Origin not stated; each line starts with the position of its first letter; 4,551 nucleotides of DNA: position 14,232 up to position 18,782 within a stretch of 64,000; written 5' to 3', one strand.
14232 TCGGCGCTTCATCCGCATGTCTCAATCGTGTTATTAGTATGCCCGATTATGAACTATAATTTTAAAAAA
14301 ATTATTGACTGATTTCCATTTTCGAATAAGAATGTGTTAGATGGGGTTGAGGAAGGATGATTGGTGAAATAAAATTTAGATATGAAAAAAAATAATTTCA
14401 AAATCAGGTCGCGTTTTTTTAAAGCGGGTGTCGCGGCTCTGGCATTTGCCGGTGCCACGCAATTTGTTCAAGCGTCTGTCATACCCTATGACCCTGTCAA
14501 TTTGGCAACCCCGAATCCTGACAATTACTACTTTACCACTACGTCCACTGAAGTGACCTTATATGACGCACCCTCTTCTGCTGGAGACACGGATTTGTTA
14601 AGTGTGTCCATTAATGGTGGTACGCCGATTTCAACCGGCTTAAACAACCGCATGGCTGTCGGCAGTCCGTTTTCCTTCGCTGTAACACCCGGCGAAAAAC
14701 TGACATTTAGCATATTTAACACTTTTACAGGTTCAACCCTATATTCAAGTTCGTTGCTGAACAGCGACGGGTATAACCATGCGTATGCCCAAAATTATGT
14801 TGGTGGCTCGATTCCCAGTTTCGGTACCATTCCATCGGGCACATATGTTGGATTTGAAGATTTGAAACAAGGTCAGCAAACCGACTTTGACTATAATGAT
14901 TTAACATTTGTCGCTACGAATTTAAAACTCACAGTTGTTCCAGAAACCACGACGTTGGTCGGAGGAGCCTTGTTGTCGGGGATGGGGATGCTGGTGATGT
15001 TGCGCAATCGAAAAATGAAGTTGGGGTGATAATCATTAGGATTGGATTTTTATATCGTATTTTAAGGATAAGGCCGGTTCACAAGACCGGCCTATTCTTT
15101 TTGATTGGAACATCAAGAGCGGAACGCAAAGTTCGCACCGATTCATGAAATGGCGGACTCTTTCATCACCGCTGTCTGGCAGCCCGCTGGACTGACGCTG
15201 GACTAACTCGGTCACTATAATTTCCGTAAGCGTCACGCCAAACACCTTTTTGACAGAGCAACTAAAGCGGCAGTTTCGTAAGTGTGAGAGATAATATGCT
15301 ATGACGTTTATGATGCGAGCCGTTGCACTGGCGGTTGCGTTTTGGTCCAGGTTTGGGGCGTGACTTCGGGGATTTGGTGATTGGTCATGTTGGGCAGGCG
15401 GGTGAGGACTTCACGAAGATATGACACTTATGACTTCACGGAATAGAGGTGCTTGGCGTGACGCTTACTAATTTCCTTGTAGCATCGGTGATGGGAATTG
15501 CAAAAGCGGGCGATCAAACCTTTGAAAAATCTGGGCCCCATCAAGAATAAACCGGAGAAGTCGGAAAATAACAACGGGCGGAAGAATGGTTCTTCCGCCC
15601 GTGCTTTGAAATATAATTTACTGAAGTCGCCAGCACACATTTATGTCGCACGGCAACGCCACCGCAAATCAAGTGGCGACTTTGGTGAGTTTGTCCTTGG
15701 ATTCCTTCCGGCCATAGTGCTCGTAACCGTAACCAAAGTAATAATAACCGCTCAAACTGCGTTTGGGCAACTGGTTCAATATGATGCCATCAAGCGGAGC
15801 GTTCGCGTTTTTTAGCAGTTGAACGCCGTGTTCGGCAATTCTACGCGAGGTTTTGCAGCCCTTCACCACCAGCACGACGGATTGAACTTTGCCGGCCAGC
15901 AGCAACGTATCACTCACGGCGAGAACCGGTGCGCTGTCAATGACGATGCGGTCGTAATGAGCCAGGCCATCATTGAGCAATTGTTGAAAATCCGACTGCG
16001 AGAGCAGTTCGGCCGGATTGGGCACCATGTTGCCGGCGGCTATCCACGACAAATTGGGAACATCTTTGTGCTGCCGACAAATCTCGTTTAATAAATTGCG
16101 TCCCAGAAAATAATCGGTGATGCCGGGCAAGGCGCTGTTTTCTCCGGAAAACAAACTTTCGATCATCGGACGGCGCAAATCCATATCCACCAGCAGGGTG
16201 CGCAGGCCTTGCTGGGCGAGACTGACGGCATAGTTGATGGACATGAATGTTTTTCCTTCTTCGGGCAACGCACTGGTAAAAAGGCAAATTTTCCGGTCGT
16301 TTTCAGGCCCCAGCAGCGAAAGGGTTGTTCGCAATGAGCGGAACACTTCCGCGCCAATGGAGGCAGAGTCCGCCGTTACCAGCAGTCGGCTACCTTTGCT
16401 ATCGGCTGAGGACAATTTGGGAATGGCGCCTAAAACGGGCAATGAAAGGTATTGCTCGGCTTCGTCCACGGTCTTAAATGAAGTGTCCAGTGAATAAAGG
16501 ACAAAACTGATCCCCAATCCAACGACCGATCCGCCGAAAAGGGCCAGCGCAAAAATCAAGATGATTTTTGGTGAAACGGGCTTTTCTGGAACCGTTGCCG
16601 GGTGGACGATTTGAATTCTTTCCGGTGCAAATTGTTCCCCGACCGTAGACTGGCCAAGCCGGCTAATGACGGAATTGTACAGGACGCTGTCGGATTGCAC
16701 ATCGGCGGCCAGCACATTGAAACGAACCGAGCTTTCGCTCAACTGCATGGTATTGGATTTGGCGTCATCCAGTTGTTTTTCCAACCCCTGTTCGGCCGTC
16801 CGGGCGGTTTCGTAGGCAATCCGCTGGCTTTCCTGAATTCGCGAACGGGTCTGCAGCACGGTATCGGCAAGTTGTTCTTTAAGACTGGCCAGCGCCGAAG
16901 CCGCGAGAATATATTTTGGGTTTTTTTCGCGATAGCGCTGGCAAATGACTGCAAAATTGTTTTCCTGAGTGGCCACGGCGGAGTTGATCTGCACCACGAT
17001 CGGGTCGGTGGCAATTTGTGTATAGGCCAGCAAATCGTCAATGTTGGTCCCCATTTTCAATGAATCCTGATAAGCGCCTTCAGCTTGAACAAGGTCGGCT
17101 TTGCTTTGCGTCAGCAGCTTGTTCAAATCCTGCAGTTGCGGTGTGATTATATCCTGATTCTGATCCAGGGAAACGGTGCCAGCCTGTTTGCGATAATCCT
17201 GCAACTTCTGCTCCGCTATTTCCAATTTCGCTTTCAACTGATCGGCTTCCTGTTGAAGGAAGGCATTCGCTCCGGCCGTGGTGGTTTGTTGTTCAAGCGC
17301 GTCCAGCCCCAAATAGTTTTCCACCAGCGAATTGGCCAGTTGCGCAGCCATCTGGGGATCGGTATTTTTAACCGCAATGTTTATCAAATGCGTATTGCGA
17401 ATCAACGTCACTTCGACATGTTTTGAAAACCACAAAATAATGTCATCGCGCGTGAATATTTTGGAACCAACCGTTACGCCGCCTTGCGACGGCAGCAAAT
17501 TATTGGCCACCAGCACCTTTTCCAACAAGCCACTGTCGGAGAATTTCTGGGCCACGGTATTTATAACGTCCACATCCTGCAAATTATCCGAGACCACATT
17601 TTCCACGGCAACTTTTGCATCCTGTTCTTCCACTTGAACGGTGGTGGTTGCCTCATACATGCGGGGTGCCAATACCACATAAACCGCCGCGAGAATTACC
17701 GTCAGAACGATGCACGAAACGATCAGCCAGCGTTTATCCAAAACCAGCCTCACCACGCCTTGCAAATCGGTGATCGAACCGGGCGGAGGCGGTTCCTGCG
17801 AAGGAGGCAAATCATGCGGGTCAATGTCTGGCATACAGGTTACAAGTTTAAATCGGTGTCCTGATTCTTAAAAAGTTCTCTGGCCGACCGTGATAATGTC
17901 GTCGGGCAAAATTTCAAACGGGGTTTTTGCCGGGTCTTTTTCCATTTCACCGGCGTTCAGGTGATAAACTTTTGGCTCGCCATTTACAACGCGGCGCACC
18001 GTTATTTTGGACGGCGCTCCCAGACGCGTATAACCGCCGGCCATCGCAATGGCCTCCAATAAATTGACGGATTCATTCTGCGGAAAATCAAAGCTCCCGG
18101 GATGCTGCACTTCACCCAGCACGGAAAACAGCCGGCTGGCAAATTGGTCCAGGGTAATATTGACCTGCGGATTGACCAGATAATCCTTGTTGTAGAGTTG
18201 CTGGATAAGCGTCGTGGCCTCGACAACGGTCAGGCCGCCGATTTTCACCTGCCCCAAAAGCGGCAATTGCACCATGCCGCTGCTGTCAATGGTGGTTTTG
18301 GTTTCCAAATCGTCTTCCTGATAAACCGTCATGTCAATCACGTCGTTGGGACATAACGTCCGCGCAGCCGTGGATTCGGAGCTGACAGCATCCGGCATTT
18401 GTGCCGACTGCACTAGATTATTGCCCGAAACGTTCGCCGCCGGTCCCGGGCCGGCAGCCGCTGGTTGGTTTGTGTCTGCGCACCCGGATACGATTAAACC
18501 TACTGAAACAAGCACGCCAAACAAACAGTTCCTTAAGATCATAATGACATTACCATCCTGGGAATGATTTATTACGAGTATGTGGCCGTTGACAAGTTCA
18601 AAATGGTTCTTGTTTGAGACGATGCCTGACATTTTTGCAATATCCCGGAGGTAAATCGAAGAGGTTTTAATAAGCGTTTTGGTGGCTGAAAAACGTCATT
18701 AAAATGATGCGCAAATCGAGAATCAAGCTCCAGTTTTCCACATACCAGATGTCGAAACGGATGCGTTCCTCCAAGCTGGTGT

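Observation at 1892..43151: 41.2-kb integrative island at tRNA-Leu(CAA), bounded by a perfect 25-bp direct repeat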

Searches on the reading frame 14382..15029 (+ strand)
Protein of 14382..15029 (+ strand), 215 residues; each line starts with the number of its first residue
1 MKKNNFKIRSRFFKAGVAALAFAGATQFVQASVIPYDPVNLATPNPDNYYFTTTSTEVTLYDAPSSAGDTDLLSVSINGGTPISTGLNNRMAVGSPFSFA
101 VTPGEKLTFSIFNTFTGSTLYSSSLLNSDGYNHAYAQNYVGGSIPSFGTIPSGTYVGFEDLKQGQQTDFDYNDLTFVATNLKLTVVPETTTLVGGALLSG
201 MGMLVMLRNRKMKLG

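Call 9: search_protein_families(library=pfam, proteins=[window:14382-15029:+])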
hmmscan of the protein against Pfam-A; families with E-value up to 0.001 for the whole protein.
window:14382-15029:+ (215 aa): 1 family
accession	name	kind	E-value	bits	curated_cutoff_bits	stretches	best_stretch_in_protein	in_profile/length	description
PF13448.11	DUF4114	-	1.2e-06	29.8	27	1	118-177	30-81/85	Domain of unknown function (DUF4114)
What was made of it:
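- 14382..15029 (+): Secreted DUF4114 protein with a PEP-CTERM-like tail (VPE...hydrophobic stretch...RNRKMK). PF13448 (call 9).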

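Call 59: search_protein_families(library=ncbifam, max_evalue=0.001, proteins=[window:14382-15029:+])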
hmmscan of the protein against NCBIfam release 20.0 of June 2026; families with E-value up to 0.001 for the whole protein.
window:14382-15029:+ (215 aa): 0 families
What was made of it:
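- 14382..15029 (+): No NCBIfam hit (call 59).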

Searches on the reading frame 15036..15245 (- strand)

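Call 82: search_protein_families(library=pfam, max_evalue=0.01, proteins=[window:15036-15245:-])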
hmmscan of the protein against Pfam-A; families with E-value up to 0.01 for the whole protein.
window:15036-15245:- (69 aa): 1 family
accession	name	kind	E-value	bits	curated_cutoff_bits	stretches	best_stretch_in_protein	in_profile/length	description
PF01623.22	Carla_C4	-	0.0069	16.8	20.9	1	33-66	52-88/91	Carlavirus putative nucleic acid binding protein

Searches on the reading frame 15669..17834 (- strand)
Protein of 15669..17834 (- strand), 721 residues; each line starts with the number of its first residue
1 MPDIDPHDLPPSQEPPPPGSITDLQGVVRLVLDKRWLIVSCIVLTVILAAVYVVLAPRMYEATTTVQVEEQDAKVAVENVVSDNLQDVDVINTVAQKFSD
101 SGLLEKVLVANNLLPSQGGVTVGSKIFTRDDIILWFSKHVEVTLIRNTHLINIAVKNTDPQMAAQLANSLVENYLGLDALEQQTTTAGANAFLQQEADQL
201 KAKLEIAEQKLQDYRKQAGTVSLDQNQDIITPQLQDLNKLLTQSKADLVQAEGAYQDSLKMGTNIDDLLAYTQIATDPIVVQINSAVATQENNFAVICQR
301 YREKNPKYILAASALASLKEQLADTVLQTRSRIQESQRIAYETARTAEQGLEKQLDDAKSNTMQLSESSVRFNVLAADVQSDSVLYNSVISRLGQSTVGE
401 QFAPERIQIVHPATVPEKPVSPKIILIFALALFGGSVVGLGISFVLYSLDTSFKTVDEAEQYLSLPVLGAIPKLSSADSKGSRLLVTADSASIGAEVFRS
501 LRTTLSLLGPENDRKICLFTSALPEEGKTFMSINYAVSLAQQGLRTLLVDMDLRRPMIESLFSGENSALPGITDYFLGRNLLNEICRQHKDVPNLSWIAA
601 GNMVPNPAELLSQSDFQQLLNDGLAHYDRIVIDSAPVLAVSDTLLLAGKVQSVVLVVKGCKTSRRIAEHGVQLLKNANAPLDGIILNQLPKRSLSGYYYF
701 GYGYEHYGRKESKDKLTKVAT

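Call 9: search_protein_families(library=pfam, proteins=[window:15669-17834:-])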
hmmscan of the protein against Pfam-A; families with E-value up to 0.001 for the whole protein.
window:15669-17834:- (721 aa): 5 families
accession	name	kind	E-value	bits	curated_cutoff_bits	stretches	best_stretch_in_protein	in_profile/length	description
PF02706.20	Wzz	-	2.1e-12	47.6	25.5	1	23-108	4-88/91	Chain length determinant protein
PF13807.11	GNVR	-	5.5e-09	36.3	27.7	1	375-445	9-79/82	G-rich domain on putative tyrosine kinase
PF13614.12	AAA_31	-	1.4e-08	35.3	27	1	527-648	14-139/177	AAA domain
PF01656.29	CbiA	-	3.1e-07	30.8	25.4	1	526-688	10-82/125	CobQ/CobB/MinD/ParA nucleotide binding domain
PF10609.15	ParA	-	0.00037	20.4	27.1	0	527-687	16-173/246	NUBPL iron-transfer P-loop NTPase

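Call 59: search_protein_families(library=ncbifam, max_evalue=0.001, proteins=[window:15669-17834:-])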
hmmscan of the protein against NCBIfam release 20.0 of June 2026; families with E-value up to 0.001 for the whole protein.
window:15669-17834:- (721 aa): 12 families
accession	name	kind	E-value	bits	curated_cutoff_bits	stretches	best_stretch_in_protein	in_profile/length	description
TIGR01005.1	eps_transp_fam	subfamily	1e-60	205.8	411.7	3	138-492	144-497/754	exopolysaccharide transport protein family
NF007350.0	PRK09841.1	equivalog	1.1e-55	189.1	1248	3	372-711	372-724/726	tyrosine-protein kinase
NF008568.0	PRK11519.1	equivalog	5.1e-49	167.1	1068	3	336-708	336-714/720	tyrosine-protein kinase Wzc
TIGR03017.1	EpsF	equivalog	2.6e-46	158.3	422.75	1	24-471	3-443/444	chain length determinant protein EpsF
TIGR01007.1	eps_fam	subfamily_domain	8.1e-44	149.6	108.05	1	496-703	1-204/204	polysaccharide biosynthesis tyrosine autokinase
TIGR03007.1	pepcterm_ChnLen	equivalog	8.6e-38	129.8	278.85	1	23-480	2-469/498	XrtA system polysaccharide chain length determinant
TIGR03018.1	pepcterm_TyrKin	hypoth_equivalog_domain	3.6e-31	108.1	230.65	1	487-678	4-200/207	XrtA-associated tyrosine autokinase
TIGR03029.1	EpsG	equivalog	6.5e-28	97.6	313.8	1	470-665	58-251/274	chain length determinant protein tyrosine kinase EpsG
TIGR01006.1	polys_exp_MPA1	subfamily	6.6e-14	51.9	296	1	404-474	154-224/226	CspC family polysaccharide chain length determinant protein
TIGR01968.1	minD_bact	equivalog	2.4e-08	33.7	212.9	1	516-676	3-160/261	septum site-determining protein MinD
NF047398.1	AAA_KGGVGR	domain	3.7e-05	24.1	90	1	527-584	15-73/190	KGGVGR-motif variant AAA ATPase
NF041546.1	ParA_partition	equivalog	0.00077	19.1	180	0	527-553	12-38/203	ParA family partition ATPase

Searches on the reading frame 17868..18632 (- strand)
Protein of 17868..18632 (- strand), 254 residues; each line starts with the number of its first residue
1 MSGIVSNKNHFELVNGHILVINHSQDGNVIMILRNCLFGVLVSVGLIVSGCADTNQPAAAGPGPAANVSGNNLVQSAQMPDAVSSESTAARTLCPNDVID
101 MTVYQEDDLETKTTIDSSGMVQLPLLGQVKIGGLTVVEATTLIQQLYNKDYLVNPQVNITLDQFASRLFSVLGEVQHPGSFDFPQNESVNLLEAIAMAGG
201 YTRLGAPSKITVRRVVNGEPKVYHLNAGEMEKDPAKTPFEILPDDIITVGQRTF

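Call 9: search_protein_families(library=pfam, proteins=[window:17868-18632:-])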
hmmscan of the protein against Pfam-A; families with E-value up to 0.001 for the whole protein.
window:17868-18632:- (254 aa): 3 families
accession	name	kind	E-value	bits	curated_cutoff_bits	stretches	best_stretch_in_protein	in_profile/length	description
PF02563.21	Poly_export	-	4.5e-19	68.8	28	1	88-161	4-76/77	Polysaccharide biosynthesis/export protein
PF10531.15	SLBB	-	1.3e-09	38.1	27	1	169-221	2-51/55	SLBB domain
PF22461.2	SLBB_2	-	5.5e-08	33.2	27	1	168-249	2-79/79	SLBB domain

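Call 59: search_protein_families(library=ncbifam, max_evalue=0.001, proteins=[window:17868-18632:-])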
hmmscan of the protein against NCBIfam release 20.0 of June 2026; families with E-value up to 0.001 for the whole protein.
window:17868-18632:- (254 aa): 4 families
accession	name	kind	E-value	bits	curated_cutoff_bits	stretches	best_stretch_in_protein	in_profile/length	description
TIGR03028.1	EpsE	equivalog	9.3e-25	87.3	262.65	1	92-235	3-144/239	polysaccharide export protein EpsE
TIGR03027.2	pepcterm_export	equivalog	3.9e-17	62.4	180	1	93-254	5-169/169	XrtA/PEP-CTERM system exopolysaccharide export protein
NF041843.1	EpsY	equivalog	3.5e-14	52.5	320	1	90-218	52-177/211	exopolysaccharide export protein EpsY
NF011658.0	PRK15078.1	subfamily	1e-09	37.7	333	1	110-213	115-216/380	polysaccharide export protein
